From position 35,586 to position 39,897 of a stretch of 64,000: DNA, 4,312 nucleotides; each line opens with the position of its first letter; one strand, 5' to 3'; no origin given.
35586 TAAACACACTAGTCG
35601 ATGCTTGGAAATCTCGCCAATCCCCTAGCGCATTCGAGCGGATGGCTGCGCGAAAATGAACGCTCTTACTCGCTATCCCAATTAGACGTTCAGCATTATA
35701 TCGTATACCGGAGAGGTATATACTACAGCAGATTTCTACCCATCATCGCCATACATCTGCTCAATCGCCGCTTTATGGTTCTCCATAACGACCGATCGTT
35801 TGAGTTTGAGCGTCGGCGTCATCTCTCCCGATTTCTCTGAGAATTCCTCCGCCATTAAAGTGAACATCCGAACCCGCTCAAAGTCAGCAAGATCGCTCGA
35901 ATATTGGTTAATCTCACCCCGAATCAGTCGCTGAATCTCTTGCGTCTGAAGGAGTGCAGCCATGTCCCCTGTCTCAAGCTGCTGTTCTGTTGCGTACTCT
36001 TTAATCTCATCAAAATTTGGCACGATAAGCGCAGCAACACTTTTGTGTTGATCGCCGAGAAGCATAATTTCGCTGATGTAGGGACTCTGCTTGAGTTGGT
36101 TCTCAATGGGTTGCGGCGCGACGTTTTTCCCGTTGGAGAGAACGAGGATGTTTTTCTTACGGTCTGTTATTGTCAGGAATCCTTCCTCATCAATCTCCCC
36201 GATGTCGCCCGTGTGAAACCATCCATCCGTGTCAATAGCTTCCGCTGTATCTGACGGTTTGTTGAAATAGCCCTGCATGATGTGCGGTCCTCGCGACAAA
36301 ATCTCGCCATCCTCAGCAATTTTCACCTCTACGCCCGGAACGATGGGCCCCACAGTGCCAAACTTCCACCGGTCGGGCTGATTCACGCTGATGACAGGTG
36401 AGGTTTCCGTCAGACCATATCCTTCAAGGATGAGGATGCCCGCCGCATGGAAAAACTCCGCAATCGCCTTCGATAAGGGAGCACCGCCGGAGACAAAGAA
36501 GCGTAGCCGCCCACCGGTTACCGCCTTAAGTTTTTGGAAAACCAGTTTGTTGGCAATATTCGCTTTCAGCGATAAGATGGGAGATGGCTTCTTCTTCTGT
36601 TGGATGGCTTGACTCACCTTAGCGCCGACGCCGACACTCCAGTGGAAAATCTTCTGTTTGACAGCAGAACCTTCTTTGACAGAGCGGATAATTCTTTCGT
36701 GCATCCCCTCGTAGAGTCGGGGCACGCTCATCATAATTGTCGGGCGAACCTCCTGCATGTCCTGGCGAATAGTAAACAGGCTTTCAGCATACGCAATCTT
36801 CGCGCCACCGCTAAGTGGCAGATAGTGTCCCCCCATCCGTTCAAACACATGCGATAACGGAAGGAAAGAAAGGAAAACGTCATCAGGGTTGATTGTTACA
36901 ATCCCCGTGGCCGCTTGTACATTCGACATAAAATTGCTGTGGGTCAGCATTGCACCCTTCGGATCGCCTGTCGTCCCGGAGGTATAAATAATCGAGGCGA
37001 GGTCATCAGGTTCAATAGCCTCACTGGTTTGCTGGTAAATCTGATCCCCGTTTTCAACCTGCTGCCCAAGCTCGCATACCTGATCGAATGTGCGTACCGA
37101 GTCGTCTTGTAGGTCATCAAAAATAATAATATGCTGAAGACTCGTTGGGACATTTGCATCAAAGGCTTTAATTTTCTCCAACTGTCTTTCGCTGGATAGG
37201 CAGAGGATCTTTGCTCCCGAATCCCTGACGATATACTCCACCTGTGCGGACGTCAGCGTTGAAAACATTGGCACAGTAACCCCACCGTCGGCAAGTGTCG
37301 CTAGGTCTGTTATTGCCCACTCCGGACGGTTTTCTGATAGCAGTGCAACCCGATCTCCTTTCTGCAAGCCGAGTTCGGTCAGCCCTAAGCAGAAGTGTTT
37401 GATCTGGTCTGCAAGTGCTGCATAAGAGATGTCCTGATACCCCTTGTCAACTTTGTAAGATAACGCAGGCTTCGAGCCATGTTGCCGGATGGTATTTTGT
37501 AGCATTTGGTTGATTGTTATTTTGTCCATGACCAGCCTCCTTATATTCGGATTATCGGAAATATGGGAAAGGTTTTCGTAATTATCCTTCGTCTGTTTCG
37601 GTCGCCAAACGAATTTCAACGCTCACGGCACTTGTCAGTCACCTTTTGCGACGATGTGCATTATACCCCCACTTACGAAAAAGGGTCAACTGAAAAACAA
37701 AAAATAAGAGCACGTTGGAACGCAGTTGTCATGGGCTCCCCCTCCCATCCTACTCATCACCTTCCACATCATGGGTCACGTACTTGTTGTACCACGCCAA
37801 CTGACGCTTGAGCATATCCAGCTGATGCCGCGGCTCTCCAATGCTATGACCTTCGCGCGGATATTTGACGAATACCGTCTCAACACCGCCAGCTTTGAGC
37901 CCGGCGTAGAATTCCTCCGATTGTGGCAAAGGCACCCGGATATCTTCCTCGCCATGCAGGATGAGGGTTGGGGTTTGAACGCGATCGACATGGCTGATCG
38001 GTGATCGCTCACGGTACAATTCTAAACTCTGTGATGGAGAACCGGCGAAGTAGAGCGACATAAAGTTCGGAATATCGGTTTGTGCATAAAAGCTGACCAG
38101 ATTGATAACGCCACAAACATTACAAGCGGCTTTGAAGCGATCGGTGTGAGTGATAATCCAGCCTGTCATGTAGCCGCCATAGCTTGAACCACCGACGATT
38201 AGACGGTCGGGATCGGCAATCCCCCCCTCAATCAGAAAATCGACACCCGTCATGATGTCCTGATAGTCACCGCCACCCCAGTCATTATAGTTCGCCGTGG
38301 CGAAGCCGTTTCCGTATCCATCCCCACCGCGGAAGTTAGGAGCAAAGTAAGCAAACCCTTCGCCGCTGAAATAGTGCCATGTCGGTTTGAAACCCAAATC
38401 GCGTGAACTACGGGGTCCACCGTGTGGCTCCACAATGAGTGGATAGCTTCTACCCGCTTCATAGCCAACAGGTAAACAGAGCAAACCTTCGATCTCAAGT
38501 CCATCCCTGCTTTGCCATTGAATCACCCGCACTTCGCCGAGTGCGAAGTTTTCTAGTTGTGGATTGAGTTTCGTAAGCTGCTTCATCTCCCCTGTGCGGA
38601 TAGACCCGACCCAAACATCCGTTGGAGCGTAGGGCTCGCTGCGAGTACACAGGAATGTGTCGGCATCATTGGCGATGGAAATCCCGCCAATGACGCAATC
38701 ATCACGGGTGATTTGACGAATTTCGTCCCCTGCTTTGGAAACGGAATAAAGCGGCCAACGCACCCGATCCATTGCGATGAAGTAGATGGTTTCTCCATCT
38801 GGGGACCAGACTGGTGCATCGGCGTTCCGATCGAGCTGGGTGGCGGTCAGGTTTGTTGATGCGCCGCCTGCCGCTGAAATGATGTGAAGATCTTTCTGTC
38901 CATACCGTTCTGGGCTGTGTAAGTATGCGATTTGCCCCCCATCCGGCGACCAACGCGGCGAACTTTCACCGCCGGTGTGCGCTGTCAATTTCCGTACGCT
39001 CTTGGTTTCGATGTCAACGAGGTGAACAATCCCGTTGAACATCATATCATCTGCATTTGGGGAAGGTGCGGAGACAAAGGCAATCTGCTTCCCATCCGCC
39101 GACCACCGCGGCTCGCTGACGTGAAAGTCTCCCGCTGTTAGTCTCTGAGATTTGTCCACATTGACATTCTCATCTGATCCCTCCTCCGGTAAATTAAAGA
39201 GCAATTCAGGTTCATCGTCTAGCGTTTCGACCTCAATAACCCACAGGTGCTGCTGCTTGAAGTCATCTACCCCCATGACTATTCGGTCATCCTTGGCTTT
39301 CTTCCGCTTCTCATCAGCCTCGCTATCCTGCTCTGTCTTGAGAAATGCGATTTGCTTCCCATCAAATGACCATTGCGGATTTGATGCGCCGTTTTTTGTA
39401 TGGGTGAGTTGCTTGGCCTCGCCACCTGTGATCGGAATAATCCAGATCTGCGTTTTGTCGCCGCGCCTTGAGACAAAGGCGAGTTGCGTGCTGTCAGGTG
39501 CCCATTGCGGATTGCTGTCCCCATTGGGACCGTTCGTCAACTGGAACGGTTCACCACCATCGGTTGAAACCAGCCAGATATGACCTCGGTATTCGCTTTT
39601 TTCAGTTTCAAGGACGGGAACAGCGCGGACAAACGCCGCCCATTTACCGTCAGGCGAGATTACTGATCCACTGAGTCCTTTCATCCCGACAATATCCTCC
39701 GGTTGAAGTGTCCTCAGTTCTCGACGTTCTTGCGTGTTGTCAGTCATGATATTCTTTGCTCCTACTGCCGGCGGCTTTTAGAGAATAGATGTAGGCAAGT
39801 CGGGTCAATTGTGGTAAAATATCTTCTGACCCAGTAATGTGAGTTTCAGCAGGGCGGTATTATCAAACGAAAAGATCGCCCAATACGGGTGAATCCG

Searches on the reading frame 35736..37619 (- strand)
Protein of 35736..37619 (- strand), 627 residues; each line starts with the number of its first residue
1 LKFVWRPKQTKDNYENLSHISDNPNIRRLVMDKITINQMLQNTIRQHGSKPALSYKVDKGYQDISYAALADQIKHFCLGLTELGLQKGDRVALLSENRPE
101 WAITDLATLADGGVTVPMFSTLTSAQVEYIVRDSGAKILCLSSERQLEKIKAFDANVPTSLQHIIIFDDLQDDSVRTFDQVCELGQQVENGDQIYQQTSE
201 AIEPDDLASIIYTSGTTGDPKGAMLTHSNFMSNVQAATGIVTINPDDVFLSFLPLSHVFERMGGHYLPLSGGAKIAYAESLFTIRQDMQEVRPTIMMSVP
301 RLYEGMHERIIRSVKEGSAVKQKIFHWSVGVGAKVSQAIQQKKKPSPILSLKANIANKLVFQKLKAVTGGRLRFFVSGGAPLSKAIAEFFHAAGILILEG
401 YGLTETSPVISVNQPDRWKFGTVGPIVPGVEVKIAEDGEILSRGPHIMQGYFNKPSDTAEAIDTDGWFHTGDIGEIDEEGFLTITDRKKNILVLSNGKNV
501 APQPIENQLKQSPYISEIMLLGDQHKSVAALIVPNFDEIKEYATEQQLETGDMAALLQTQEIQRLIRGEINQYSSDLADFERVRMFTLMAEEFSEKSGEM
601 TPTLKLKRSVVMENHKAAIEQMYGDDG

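Call 47: search_protein_families(library=pfam, proteins=[window:35736-37619:-])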
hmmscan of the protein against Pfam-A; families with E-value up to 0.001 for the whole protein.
window:35736-37619:- (627 aa): 2 families
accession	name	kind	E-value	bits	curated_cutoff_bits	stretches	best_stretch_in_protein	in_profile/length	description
PF00501.34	AMP-binding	-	2.4e-86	290.4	29.9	1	41-452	2-384/384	AMP-binding enzyme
PF23562.2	AMP-binding_C_3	-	3.5e-12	47.2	20.8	1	490-625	2-122/124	AMP-binding enzyme C-terminal domain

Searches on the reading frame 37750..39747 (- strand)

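Call 47: search_protein_families(library=pfam, proteins=[window:37750-39747:-])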
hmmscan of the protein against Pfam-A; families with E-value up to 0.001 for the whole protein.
window:37750-39747:- (665 aa): 6 families
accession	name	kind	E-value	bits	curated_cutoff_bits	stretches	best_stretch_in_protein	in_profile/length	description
PF00326.27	Peptidase_S9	-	4.2e-55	187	22.6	1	457-658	7-211/213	Prolyl oligopeptidase family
PF07676.18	PD40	-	4.7e-33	112.9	20.9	3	69-103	3-38/38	WD40-like Beta Propeller Repeat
PF00930.27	DPPIV_N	-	2.1e-13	50.2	22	1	240-342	24-136/354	Dipeptidyl peptidase IV (DPP IV) N-terminal region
PF20434.5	BD-FAE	-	5.9e-11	42.7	26.8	1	537-615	132-213/215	BD-FAE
PF25174.1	Beta-prop_THOC3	-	2.8e-05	23.7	305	0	72-139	86-150/272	THOC3 beta-propeller domain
PF01738.24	DLH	-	6.1e-05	23.2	21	1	511-642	94-194/217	Dienelactone hydrolase family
